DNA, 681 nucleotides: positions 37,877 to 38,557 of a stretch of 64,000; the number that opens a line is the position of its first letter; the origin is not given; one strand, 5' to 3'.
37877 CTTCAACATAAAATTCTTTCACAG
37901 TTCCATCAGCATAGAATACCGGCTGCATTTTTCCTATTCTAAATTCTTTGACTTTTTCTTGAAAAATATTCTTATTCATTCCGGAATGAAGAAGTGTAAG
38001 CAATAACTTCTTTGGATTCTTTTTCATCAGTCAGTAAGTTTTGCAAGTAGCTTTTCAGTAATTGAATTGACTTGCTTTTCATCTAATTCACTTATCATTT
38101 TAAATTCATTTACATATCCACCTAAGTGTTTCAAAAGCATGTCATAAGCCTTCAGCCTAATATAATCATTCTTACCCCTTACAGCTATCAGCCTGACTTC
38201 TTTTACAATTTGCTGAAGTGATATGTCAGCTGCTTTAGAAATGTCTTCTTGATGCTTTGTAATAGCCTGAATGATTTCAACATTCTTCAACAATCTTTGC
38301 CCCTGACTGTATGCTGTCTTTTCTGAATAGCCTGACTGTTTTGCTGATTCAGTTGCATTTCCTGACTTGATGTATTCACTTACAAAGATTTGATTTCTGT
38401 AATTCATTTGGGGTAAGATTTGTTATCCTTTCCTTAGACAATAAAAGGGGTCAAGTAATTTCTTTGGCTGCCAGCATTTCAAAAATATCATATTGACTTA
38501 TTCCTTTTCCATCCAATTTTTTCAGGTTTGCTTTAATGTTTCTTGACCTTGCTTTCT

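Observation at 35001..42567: A 7.55-kb tRNA-Arg-integrated element with integrase, Xis-like HTH, possible RCR Rep and an orphan small terminase: candidate phage satellite in Bacteroidota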

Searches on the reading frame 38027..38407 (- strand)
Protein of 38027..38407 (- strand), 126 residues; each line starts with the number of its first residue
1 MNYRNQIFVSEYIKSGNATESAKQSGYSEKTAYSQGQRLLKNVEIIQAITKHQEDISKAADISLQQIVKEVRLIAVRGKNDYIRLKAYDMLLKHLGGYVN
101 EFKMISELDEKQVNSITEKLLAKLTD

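Call 4: search_protein_families(library=pfam, proteins=[window:38027-38407:-], max_evalue=1)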
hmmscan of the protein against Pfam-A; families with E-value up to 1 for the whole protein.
window:38027-38407:- (126 aa): 4 families
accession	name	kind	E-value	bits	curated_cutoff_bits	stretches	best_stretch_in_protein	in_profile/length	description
PF03592.21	Terminase_2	-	6.1e-21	76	26.1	1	3-118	3-105/141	Terminase small subunit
PF22163.1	SipA_2nd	-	0.067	13.8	27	1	39-91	80-131/136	Salmonella Invasion protein A, C-terminal actin binding domain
PF21220.3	RecQ-1-like_HTH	-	0.096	13.3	27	1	43-78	5-42/51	RecQ-1-like, helix-turn-helix domain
PF01978.25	TrmB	-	0.23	11.8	25.6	0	86-123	12-49/68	Sugar-specific transcriptional regulator TrmB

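Call 5: search_protein_families(library=phrogs, proteins=[window:38027-38407:-], max_evalue=1)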
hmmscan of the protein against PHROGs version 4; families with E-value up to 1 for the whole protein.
window:38027-38407:- (126 aa): 8 families
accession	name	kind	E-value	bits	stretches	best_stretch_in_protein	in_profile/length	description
phrog_51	-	head and packaging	1.9e-21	78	1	4-113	92-229/261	terminase small subunit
phrog_17390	-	unknown function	9.5e-16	58.4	1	5-59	7-61/69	-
phrog_2606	-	head and packaging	2e-10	41.5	1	2-92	90-181/310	terminase small subunit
phrog_641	-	head and packaging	1.8e-07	32.8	1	7-60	9-62/162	terminase small subunit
phrog_5334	-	head and packaging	2.8e-05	25.4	1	5-94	21-107/162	terminase small subunit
phrog_2538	-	head and packaging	0.013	16.6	1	63-121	59-118/129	terminase small subunit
phrog_11560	-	unknown function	0.15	13.2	1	36-120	17-99/102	-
phrog_19936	-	unknown function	0.17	12.3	1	21-69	87-134/224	-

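Call 9: search_protein_families(library=ncbifam, proteins=[window:38027-38407:-], max_evalue=1)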
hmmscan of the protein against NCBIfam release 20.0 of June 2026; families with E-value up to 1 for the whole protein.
window:38027-38407:- (126 aa): 0 families

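Call 49: find_related_loci(query=window:38027-38407:-, collection=viral_contigs, flank=6000)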
Query window:38027-38407:- (126 aa) in viral_contigs; peptide patterns used: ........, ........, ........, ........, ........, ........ (x = any residue, [..] = any of these).
10 stretches matched a pattern, but none encodes a relative of the query by tblastn (E <= 1e-3).

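Call 52: find_related_loci(query=A4, collection=viral_contigs, flank=8000)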
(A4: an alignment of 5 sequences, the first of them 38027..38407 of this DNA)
Query A4 (126 aa) in viral_contigs; peptide patterns used: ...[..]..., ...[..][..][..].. (x = any residue, [..] = any of these).
600 stretches matched a pattern (row limit reached: there are more); 493 encode a relative of the query (tblastn E <= 1e-3); the best 80 are kept; 80 distinct loci.
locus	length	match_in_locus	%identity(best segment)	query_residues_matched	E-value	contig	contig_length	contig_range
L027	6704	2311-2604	47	1-95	2e-20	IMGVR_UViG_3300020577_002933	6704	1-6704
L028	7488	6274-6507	49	1-78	9e-20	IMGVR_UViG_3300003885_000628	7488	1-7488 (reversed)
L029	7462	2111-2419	41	1-100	2e-19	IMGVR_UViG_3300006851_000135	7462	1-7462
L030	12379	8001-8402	35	1-124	1e-18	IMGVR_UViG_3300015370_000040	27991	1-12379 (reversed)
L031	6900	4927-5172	45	1-82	3e-18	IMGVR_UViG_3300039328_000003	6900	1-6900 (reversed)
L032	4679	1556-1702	71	1-49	7e-18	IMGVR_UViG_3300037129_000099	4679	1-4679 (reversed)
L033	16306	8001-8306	39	4-117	2e-17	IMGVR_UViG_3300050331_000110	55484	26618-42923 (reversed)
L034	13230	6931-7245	40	1-101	2e-17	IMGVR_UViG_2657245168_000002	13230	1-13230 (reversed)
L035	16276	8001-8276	39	1-92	3e-17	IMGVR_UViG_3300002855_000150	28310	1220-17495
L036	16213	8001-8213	53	8-79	3e-17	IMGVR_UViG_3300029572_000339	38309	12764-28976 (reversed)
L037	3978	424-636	53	8-79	3e-17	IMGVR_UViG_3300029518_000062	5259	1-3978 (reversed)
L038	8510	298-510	53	8-79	3e-17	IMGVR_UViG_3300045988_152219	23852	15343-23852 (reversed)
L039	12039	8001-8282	46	4-94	4e-17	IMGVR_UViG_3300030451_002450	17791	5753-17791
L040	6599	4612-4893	46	4-94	5e-17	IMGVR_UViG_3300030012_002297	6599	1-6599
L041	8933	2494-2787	41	1-96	5e-17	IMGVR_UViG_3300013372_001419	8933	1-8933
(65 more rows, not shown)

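Call 84: search_protein_families(library=pfam, proteins=[L030:8422-9852:+, L035:8563-10014:+, L027:2699-4009:+, L036:7971-9599:+], max_evalue=0.001)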
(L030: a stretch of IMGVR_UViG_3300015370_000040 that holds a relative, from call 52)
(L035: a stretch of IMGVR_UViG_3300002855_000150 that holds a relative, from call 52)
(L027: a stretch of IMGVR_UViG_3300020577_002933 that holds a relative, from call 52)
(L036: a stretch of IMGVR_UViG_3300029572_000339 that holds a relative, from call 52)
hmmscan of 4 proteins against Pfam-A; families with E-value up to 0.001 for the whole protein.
L030:8422-9852:+ (476 aa): 0 families

L035:8563-10014:+ (483 aa): 2 families
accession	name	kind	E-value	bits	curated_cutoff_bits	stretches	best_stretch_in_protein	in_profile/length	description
PF13245.12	AAA_19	-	3.2e-06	27.8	25.1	1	42-188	2-126/134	AAA domain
PF13604.12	AAA_30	-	0.00012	22.3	27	1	40-188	5-125/191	AAA domain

L027:2699-4009:+ (436 aa): 1 family
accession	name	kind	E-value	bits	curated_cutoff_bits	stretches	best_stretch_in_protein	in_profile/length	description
PF03237.21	Terminase_6N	-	5.4e-11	43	22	1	24-218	6-210/215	Terminase large subunit, T4likevirus-type, N-terminal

L036:7971-9599:+ (542 aa): 4 families
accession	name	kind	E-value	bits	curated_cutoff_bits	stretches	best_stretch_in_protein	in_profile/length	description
PF04466.19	Terminase_3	-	2.3e-31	109.3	23.2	1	154-357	5-200/201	Phage terminase large subunit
PF03592.21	Terminase_2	-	1.9e-26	93.8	26.1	1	5-106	2-128/141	Terminase small subunit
PF17288.8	Terminase_3C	-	1.6e-12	48.5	26.7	1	391-530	1-152/155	Terminase RNAseH like domain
PF03237.21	Terminase_6N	-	0.00017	21.8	22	1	227-372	73-213/215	Terminase large subunit, T4likevirus-type, N-terminal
